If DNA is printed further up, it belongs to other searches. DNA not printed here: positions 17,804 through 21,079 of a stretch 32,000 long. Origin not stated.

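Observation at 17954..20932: Giant secreted protein with a PE-PPE-type pseudo-hydrolase core and an apolipoprotein-like Lys-rich tail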

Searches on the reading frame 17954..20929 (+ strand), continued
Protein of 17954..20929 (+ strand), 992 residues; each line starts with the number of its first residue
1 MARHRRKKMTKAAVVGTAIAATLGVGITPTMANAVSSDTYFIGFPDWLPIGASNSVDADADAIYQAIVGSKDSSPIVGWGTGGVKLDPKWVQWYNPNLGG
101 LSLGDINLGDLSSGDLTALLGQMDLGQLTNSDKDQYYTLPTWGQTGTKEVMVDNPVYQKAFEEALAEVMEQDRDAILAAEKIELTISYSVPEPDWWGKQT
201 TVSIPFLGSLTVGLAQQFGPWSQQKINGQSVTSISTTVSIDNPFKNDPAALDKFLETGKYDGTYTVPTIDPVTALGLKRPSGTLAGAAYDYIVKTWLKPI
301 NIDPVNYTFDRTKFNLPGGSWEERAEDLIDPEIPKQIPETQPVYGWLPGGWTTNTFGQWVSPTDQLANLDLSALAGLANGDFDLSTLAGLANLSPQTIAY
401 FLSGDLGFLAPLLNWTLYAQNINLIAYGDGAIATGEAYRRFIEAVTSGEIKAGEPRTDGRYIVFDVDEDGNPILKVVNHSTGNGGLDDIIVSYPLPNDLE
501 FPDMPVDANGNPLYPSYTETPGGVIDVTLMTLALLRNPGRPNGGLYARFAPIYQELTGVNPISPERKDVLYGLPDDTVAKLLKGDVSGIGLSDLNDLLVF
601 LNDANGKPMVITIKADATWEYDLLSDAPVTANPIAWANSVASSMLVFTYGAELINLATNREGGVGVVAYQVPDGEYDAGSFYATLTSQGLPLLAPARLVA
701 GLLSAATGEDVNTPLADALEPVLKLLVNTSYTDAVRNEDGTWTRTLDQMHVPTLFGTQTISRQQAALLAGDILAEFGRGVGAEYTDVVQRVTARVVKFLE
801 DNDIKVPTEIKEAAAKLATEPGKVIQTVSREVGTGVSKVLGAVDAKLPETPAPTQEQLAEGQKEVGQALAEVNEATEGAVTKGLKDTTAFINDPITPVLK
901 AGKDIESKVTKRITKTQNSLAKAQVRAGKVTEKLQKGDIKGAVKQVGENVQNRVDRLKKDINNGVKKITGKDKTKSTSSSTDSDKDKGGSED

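Call 82: search_protein_families(library=pfam, proteins=[P0328, P0330, P0342, P0322, P0005, P0030], max_evalue=10)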
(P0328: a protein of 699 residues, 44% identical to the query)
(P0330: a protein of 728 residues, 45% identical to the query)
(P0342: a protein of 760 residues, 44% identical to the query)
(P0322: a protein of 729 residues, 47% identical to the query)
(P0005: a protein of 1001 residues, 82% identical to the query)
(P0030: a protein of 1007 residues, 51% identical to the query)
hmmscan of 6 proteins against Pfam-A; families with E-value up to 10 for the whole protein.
P0328 (699 aa): 8 families
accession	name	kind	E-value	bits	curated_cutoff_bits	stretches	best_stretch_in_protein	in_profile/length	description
PF01442.23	Apolipoprotein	-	5.5e-07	29.9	90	1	598-686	48-136/190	Apolipoprotein A1/A4/E domain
PF05957.18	DUF883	-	0.0032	17.8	25.4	1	610-653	10-53/53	DUF883 N-terminal domain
PF01765.24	RRF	-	0.015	15.6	29.7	1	608-683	88-159/164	Ribosome recycling factor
PF07464.16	ApoLp-III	-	0.45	11.1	36.3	1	598-692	29-126/146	Apolipophorin-III precursor (apoLp-III)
PF05276.19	SH3BP5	-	0.64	10.2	25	1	600-693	110-204/231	SH3 domain-binding protein 5 (SH3BP5)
PF16999.10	V-ATPase_G_2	-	0.75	10.9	28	1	611-690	14-94/104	Vacuolar (H+)-ATPase G subunit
PF00430.23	ATP-synt_B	-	1.9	9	28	1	595-680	41-119/132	ATP synthase B/B' CF(0)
PF12732.12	YtxH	-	5.3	8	37.5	0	628-670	22-64/71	YtxH-like protein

P0330 (728 aa): 7 families
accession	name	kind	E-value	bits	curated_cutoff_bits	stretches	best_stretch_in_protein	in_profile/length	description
PF01442.23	Apolipoprotein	-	6.9e-07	29.6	90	1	626-716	69-159/190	Apolipoprotein A1/A4/E domain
PF01765.24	RRF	-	0.0079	16.5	29.7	1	636-712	87-159/164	Ribosome recycling factor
PF04855.17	SNF5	-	0.16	12.1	21.8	1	341-411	7-77/225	SNF5 / SMARCB1 / INI1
PF00430.23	ATP-synt_B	-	0.24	11.9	28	1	627-710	40-120/132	ATP synthase B/B' CF(0)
PF07464.16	ApoLp-III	-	0.4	11.3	36.3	1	615-721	21-126/146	Apolipophorin-III precursor (apoLp-III)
PF05957.18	DUF883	-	1.5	9.2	25.4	0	640-677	11-48/53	DUF883 N-terminal domain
PF12732.12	YtxH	-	1.7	9.5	37.5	1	637-682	24-69/71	YtxH-like protein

P0342 (760 aa): 3 families
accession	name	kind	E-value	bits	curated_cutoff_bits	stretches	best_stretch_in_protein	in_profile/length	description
PF01442.23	Apolipoprotein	-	8.5e-07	29.3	90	1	644-747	65-168/190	Apolipoprotein A1/A4/E domain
PF05957.18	DUF883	-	0.09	13.1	25.4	1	665-703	14-52/53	DUF883 N-terminal domain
PF12732.12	YtxH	-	0.93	10.4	37.5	2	657-703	22-68/71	YtxH-like protein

P0322 (729 aa): 6 families
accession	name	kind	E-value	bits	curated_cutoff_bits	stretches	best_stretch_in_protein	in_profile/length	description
PF01442.23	Apolipoprotein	-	4e-06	27.1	90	1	629-716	71-158/190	Apolipoprotein A1/A4/E domain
PF01765.24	RRF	-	0.016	15.5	29.7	1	638-713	88-159/164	Ribosome recycling factor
PF00430.23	ATP-synt_B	-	1.5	9.4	28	1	629-710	41-119/132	ATP synthase B/B' CF(0)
PF07464.16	ApoLp-III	-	1.8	9.1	36.3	1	618-722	23-126/146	Apolipophorin-III precursor (apoLp-III)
PF05957.18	DUF883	-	3.2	8.2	25.4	1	645-676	15-46/53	DUF883 N-terminal domain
PF03730.19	Ku_C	-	9.4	7.3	23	1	683-728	31-76/90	Ku70/Ku80 C-terminal arm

P0005 (1001 aa): 3 families
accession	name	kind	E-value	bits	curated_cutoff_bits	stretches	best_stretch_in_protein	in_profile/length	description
PF08237.17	PE-PPE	-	4.5e-06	26.7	21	1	615-729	130-227/228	PE-PPE domain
PF13443.12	HTH_26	-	0.037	14.7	22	1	569-600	20-51/63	Cro/C1-type HTH DNA-binding domain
PF03752.18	ALF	-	0.068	13.6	25.4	1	242-256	26-40/42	Short repeats of unknown function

P0030 (1007 aa): 6 families
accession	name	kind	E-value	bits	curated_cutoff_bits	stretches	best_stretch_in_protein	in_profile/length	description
PF08237.17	PE-PPE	-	0.00028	20.9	21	1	622-729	129-227/228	PE-PPE domain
PF01442.23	Apolipoprotein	-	0.0024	18.1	90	1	930-993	38-101/190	Apolipoprotein A1/A4/E domain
PF12732.12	YtxH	-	0.038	14.9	37.5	1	940-989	25-70/71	YtxH-like protein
PF03752.18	ALF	-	0.053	13.9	25.4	1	255-270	26-41/42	Short repeats of unknown function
PF09731.14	Mitofilin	-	0.079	12.3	27.4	1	854-1003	61-213/614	Mitochondrial inner membrane protein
PF25310.1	VG15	-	0.5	11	26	1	785-860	13-88/212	VG15 protein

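Call 87: find_encoding_contigs(protein=P0002, flank=1500, max_places=1)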
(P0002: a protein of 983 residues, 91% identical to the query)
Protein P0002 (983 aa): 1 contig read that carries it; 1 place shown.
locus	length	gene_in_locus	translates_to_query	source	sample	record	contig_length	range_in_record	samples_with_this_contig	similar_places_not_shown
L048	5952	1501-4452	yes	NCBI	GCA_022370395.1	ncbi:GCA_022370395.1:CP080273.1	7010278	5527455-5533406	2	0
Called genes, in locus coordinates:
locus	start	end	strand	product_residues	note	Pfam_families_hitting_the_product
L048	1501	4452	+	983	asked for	PF08237:PE-PPE (faint)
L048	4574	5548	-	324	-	PF27510:MazG_N, PF03819:MazG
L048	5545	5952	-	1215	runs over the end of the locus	PF17757:UvrB_inter, PF02559:CarD_TRCF_RID, PF00270:DEAD, PF04851:ResIII (weak), PF00271:Helicase_C, PF22590:Cas3-like_C_2 (weak), PF03461:TRCF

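Call 88: find_encoding_contigs(protein=P0005, flank=1500, max_places=1)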
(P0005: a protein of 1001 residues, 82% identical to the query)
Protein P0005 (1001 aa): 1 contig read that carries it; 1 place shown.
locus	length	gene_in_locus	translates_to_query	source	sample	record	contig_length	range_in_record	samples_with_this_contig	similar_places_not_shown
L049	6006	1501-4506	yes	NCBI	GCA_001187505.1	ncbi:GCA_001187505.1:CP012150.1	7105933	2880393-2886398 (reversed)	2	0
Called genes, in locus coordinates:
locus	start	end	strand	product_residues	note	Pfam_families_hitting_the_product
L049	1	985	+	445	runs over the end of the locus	PF04261:Dyp_perox_N, PF20628:Dyp_perox_C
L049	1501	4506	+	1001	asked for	PF08237:PE-PPE (faint)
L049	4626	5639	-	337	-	PF27510:MazG_N, PF03819:MazG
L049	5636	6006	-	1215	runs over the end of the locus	PF17757:UvrB_inter, PF02559:CarD_TRCF_RID, PF00270:DEAD, PF04851:ResIII (weak), PF00271:Helicase_C, PF22590:Cas3-like_C_2 (weak), PF03461:TRCF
